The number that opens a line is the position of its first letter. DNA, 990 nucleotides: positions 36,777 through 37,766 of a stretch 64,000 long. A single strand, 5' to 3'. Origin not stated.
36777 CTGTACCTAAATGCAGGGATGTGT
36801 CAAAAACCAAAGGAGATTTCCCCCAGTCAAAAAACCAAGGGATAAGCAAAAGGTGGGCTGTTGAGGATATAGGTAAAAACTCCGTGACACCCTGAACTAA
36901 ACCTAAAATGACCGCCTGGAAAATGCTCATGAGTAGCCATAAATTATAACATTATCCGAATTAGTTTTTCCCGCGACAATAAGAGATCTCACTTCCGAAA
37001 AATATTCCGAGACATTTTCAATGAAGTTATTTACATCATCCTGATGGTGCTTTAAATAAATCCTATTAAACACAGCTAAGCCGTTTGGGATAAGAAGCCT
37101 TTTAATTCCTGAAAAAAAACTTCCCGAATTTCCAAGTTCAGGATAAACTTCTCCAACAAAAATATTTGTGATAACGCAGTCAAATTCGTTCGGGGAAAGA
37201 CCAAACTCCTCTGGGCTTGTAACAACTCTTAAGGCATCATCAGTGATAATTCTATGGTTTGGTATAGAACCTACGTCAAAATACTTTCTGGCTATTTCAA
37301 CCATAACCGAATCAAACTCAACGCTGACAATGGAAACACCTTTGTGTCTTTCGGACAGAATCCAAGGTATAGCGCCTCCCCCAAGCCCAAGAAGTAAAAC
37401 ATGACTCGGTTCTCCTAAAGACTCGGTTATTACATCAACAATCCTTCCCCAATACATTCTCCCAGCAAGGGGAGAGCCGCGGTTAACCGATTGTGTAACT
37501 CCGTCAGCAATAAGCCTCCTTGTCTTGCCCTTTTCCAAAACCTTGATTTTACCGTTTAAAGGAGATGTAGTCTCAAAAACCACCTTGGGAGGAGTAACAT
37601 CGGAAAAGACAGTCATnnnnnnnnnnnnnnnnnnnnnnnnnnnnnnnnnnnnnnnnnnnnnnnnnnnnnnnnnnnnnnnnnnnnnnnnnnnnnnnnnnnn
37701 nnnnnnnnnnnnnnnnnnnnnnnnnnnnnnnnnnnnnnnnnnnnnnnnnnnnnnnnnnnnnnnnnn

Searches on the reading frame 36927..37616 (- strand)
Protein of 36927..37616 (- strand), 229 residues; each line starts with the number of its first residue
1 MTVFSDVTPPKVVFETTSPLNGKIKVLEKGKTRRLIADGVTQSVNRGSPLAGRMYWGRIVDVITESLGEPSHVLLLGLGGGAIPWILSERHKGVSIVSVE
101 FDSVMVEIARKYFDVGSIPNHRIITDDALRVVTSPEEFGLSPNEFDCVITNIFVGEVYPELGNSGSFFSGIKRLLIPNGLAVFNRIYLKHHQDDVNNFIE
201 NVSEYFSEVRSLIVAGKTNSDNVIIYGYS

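Call 10: search_protein_families(library=ncbifam, proteins=[window:36927-37616:-])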
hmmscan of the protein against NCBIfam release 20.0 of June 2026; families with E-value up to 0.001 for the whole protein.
window:36927-37616:- (229 aa): 4 families
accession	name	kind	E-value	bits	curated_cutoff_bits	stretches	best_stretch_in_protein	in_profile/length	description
NF003380.0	PRK04457.1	equivalog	2.8e-10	39.7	304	1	48-228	48-218/265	polyamine aminopropyltransferase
NF002010.0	PRK00811.1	equivalog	7.1e-10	38.6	260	1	23-215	35-223/287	polyamine aminopropyltransferase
NF037959.1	MFS_SpdSyn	subfamily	9e-09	34.6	40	1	29-210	232-410/480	fused MFS/spermidine synthase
TIGR00417.1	speE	equivalog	1.1e-06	28.1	249.55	1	33-213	40-214/271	spermidine synthase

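Call 11: search_protein_families(library=pfam, proteins=[window:36927-37616:-])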
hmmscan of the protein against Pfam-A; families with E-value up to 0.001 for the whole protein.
window:36927-37616:- (229 aa): 3 families
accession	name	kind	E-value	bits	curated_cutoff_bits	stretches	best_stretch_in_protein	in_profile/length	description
PF01564.23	Spermine_synth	-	1.5e-08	34.8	22.9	1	58-226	7-173/186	Spermine/spermidine synthase domain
PF08241.18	Methyltransf_11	-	0.00013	23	21.2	1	76-183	3-95/95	Methyltransferase domain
PF13649.12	Methyltransf_25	-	0.00073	20.6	27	0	73-179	1-97/97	Methyltransferase domain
